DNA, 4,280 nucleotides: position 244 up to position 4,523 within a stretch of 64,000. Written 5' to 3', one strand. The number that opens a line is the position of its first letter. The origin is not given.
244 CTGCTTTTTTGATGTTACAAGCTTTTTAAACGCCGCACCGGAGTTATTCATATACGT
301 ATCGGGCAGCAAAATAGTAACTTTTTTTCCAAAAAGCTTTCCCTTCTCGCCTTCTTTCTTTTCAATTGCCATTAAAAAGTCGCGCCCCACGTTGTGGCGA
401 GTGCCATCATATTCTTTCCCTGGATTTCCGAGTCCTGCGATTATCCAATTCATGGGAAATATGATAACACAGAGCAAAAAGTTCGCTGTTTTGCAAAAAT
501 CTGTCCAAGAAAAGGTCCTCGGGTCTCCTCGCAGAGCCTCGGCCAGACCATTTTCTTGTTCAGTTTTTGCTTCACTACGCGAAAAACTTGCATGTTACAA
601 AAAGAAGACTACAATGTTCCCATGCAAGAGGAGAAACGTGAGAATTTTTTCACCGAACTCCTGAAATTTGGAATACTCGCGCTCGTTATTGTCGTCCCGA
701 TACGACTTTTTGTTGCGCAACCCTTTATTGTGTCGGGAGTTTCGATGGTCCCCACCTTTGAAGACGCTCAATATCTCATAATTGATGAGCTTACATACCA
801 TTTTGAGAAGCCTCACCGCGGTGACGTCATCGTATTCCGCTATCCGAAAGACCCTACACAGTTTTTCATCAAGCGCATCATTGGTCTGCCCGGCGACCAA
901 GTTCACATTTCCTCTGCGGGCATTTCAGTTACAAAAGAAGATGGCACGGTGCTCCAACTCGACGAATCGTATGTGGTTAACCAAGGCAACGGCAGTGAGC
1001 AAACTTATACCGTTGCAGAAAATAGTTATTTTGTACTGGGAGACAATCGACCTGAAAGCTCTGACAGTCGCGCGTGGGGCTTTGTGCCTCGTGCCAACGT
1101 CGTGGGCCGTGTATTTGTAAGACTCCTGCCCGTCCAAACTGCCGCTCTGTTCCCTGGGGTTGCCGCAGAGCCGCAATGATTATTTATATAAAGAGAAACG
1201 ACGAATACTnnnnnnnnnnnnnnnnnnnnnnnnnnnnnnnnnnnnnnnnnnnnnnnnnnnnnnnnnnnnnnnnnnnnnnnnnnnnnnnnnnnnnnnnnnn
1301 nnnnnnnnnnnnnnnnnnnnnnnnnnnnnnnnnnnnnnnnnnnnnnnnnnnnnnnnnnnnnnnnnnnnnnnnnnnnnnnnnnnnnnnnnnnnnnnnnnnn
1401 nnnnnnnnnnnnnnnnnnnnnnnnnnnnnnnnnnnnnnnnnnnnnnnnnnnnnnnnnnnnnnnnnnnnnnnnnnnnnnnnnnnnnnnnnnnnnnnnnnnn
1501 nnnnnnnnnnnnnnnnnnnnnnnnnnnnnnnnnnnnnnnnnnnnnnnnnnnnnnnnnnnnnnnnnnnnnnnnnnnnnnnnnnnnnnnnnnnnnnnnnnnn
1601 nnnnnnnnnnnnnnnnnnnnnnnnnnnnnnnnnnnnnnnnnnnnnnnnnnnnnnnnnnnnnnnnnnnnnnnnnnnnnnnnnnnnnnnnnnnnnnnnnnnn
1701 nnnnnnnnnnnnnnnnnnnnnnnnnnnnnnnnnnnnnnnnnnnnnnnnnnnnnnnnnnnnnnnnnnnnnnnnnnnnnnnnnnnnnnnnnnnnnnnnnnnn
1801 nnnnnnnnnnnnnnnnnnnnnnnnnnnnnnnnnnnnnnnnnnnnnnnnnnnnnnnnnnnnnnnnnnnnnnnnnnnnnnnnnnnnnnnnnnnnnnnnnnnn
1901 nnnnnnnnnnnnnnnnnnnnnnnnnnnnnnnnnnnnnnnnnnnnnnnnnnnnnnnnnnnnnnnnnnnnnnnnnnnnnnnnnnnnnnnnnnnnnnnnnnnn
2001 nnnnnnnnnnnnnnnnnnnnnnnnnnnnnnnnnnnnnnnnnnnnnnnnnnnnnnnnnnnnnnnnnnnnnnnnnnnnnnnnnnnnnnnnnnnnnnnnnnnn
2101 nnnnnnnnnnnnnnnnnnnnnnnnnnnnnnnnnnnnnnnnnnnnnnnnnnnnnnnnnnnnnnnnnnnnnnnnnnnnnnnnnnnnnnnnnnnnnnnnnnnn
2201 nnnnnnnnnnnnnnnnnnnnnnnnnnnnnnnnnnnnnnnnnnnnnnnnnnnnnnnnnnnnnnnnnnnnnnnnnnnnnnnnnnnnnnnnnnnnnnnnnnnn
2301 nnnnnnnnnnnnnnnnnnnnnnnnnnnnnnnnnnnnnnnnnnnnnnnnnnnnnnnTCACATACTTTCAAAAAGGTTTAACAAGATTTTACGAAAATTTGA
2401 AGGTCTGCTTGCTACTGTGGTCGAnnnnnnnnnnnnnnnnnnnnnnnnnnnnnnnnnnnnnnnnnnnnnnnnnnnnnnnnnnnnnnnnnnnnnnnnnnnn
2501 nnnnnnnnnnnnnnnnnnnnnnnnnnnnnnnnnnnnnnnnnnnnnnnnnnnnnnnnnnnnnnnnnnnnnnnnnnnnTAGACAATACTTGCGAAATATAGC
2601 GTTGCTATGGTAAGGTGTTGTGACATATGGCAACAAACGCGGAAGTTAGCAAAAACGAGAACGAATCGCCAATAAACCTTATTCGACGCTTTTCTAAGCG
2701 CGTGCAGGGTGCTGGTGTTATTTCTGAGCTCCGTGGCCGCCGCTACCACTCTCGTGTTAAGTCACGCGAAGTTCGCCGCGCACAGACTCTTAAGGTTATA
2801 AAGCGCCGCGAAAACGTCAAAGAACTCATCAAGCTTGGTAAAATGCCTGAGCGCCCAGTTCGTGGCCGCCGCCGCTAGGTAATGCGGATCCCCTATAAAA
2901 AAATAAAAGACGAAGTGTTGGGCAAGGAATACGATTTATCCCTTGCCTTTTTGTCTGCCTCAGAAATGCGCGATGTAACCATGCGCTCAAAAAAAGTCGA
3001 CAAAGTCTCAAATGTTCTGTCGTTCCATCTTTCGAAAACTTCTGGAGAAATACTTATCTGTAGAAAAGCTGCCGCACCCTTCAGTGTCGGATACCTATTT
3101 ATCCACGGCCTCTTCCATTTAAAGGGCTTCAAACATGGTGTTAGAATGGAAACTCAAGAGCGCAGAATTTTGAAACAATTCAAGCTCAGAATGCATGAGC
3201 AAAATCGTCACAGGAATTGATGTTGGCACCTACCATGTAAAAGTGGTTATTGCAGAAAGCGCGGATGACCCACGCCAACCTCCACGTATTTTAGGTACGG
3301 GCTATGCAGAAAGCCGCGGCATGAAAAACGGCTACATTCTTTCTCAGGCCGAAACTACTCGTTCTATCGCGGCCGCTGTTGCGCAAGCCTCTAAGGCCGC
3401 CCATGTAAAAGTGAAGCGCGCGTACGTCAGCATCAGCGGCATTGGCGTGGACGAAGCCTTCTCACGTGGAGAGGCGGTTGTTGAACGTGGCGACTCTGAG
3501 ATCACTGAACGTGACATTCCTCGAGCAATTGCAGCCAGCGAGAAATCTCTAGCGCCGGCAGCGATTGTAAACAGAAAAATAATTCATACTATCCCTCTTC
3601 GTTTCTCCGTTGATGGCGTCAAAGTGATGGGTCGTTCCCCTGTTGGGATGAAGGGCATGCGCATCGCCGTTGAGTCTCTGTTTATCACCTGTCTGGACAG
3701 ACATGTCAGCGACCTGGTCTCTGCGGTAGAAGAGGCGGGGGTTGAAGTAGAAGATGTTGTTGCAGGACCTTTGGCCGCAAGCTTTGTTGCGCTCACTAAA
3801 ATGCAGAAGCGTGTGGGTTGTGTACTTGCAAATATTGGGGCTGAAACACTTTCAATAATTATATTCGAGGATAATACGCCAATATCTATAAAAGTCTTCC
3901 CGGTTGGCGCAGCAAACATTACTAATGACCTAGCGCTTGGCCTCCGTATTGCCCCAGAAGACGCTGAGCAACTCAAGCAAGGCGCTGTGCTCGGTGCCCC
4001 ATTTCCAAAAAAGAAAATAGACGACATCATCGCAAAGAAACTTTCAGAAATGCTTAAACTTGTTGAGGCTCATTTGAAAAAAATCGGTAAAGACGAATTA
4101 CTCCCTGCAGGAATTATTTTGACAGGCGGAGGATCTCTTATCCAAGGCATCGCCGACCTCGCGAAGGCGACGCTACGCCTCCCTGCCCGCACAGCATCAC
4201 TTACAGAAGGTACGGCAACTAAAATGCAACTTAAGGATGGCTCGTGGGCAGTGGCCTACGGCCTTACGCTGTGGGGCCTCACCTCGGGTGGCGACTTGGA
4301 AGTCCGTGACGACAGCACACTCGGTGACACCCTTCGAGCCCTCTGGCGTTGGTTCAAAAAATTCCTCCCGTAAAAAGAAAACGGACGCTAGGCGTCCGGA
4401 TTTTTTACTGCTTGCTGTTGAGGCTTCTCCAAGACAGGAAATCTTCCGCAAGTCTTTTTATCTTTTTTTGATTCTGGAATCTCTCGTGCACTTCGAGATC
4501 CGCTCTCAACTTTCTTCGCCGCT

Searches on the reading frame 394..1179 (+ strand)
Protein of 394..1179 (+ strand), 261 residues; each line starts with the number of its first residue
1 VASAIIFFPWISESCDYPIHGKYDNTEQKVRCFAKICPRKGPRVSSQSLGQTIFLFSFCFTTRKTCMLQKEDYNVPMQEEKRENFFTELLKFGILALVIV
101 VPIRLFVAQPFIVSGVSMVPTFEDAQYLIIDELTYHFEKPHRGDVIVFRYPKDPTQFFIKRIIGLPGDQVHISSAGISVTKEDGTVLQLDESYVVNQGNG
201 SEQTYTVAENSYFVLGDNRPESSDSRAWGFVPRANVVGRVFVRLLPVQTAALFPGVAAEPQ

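Call 90: search_protein_families(library=pfam, proteins=[window:394-1179:+], max_evalue=0.0001)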
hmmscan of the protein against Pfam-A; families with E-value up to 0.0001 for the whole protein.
window:394-1179:+ (261 aa): 2 families
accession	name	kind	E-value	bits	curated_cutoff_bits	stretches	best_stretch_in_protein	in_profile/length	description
PF10502.14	Peptidase_S26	-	1.5e-43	149.1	22.9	1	87-244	2-167/168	Signal peptidase, peptidase S26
PF00717.28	Peptidase_S24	-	7.3e-05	22.9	23.3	0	113-174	40-93/116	Peptidase S24-like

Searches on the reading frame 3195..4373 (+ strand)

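Call 90: search_protein_families(library=pfam, proteins=[window:3195-4373:+], max_evalue=0.0001)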
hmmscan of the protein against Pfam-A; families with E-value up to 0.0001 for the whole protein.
window:3195-4373:+ (392 aa): 3 families
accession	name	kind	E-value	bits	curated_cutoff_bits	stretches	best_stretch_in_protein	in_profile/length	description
PF14450.12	FtsA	-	9.9e-23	81.3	31.8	1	210-356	1-127/127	Cell division protein FtsA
PF02491.25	SHS2_FTSA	-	3.9e-11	43.6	25.4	1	93-165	10-79/79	SHS2 domain inserted in FTSA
PF11104.14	PilM_2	-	3e-07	30.1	27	1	159-357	126-335/340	Type IV pilus assembly protein PilM;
